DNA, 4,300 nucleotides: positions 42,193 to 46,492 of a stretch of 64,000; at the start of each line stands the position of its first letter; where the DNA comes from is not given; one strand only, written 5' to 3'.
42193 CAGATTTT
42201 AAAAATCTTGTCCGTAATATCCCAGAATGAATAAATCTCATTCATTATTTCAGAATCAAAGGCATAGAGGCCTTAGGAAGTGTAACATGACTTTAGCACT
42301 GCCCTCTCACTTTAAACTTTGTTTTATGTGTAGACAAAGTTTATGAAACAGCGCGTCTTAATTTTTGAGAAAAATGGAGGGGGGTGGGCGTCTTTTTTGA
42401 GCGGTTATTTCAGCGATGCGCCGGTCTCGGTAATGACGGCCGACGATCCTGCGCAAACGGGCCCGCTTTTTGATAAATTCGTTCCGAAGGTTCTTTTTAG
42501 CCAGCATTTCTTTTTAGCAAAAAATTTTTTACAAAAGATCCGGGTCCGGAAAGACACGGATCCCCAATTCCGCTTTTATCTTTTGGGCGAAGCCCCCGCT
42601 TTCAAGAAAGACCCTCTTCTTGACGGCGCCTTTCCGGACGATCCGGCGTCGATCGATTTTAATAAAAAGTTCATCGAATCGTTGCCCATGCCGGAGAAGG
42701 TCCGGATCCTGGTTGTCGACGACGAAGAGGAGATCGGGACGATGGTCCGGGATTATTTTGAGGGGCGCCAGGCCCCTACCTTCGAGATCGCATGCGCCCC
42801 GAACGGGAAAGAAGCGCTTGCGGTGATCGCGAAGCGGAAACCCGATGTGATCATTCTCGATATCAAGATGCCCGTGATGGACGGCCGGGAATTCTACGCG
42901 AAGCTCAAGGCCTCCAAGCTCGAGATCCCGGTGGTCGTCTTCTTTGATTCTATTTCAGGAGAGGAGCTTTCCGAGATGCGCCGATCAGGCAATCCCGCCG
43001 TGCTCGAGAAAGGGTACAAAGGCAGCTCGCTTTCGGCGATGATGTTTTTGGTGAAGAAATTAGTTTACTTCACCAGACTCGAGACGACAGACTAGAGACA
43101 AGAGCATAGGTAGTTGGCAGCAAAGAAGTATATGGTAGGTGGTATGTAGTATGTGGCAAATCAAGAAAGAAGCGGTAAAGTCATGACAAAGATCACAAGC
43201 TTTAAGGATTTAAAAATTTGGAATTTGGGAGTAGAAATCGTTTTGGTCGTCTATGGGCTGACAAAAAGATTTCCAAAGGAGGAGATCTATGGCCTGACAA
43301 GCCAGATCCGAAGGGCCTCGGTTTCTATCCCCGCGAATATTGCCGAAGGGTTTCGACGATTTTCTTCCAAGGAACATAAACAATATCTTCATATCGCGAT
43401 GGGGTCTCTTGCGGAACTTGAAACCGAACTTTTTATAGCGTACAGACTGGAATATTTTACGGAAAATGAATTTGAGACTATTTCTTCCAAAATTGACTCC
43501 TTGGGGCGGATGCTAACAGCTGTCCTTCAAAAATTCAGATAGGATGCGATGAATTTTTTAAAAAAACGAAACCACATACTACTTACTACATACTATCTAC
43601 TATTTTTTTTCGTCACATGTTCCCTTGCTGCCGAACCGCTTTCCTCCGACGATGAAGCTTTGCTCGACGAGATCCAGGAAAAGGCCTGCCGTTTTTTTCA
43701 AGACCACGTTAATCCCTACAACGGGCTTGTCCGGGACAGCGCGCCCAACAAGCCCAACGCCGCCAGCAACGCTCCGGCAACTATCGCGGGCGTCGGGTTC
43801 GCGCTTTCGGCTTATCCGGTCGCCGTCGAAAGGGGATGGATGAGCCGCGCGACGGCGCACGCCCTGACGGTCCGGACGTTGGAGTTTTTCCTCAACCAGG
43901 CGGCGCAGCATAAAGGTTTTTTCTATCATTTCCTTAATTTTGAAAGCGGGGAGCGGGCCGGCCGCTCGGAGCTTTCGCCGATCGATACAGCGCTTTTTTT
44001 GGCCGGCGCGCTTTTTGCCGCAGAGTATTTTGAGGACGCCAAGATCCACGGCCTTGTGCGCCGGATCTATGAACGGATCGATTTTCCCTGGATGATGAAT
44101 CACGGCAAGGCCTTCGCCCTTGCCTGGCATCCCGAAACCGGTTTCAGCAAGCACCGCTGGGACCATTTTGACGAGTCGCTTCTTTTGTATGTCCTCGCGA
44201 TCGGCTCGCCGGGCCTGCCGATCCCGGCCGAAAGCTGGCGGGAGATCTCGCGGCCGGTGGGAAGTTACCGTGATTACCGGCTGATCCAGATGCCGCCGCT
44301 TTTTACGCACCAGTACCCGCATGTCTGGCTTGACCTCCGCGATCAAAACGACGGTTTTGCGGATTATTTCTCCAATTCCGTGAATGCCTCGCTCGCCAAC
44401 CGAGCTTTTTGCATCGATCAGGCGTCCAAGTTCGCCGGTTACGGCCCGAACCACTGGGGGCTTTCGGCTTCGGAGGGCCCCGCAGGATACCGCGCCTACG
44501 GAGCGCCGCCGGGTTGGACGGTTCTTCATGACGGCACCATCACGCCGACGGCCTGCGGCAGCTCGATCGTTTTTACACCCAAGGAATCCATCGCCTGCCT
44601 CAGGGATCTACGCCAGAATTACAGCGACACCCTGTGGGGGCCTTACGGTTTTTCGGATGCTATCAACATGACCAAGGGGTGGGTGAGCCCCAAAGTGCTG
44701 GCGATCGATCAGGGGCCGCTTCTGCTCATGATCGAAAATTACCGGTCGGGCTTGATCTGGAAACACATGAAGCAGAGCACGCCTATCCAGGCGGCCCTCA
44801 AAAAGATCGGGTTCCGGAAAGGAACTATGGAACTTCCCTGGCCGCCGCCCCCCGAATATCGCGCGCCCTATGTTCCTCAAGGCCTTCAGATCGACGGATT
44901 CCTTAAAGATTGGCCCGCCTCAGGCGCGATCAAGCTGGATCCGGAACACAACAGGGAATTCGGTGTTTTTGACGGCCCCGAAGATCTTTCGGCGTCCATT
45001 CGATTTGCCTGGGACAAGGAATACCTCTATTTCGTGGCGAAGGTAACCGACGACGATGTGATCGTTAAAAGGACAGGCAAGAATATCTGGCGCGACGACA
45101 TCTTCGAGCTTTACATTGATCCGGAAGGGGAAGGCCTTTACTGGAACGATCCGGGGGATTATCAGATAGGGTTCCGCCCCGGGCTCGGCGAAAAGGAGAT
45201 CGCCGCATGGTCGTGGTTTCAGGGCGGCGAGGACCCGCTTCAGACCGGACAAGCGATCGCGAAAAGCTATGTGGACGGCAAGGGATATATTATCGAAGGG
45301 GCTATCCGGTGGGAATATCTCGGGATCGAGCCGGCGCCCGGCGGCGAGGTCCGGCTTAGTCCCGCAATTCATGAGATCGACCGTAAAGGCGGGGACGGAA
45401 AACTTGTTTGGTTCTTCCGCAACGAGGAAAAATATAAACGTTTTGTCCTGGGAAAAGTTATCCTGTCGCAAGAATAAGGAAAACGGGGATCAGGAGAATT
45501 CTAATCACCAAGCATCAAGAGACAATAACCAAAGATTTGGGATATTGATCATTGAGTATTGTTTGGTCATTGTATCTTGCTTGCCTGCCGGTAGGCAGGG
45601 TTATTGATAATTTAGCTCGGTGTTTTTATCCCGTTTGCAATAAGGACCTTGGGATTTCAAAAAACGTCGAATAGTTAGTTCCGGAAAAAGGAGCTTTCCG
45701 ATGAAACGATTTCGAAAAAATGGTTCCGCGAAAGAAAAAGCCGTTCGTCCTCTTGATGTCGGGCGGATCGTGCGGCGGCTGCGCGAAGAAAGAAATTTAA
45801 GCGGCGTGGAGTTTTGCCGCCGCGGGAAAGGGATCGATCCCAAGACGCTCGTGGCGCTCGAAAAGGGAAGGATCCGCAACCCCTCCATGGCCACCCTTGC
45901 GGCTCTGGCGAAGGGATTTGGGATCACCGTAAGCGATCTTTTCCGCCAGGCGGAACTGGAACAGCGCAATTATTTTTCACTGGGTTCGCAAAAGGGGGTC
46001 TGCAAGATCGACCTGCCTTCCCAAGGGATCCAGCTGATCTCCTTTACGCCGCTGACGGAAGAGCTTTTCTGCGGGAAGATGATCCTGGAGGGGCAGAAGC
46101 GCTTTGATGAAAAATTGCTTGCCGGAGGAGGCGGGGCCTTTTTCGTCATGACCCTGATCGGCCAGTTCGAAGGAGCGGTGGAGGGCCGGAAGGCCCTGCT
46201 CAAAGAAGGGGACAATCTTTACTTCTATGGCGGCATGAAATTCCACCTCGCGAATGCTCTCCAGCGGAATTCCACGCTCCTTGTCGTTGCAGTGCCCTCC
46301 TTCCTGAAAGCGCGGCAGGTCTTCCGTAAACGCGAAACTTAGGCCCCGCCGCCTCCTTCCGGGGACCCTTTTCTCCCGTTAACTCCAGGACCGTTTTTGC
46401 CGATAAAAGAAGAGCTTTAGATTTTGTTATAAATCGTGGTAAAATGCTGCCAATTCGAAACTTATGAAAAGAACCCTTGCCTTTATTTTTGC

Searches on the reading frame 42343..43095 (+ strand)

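Call 79: search_protein_families(library=pfam, proteins=[window:42343-43095:+], max_evalue=0.00001)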
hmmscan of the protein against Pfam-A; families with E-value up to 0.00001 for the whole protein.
window:42343-43095:+ (250 aa): 1 family
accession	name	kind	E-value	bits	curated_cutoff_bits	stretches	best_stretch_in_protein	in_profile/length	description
PF00072.30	Response_reg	-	1.6e-17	64.1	30.2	1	122-231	1-107/111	Response regulator receiver domain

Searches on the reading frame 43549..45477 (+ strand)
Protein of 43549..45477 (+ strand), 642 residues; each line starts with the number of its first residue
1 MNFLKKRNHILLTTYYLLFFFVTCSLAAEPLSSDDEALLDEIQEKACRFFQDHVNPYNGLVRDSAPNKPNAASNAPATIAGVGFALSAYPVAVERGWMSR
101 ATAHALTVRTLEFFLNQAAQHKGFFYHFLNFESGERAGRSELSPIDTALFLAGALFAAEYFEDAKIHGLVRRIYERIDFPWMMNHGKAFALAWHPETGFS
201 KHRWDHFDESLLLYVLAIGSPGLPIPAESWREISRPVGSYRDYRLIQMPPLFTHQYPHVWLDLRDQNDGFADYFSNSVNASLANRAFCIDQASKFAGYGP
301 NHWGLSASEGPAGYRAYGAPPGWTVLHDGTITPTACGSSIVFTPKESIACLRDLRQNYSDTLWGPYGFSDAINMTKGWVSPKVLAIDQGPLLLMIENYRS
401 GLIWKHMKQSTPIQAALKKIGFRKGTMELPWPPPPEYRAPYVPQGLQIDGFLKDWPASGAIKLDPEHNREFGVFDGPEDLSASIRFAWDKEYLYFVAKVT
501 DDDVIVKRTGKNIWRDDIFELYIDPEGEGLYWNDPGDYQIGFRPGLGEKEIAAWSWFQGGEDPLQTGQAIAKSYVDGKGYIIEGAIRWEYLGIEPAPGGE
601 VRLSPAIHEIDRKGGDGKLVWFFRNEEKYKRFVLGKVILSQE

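Call 79: search_protein_families(library=pfam, proteins=[window:43549-45477:+], max_evalue=0.00001)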
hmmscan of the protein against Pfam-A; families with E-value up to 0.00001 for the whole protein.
window:43549-45477:+ (642 aa): 2 families
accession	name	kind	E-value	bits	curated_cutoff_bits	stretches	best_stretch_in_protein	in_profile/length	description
PF10091.15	Glycoamylase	-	1.1e-72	244.5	27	1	202-410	2-220/221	Putative glucoamylase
PF06452.16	CBM9_1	-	8e-15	55.6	23.4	1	476-630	28-172/185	Carbohydrate family 9 binding domain-like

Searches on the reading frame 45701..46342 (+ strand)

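Call 79: search_protein_families(library=pfam, proteins=[window:45701-46342:+], max_evalue=0.00001)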
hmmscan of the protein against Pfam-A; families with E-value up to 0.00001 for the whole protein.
window:45701-46342:+ (213 aa): 3 families
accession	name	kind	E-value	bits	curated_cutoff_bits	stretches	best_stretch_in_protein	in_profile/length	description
PF01381.28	HTH_3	-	1.4e-08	35.1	23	1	24-80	1-55/55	Helix-turn-helix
PF13560.12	HTH_31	-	5.2e-06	27.1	27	1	20-77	2-58/64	Helix-turn-helix domain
PF12844.13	HTH_19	-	7e-06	26.3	30.2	0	21-84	1-62/64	Helix-turn-helix domain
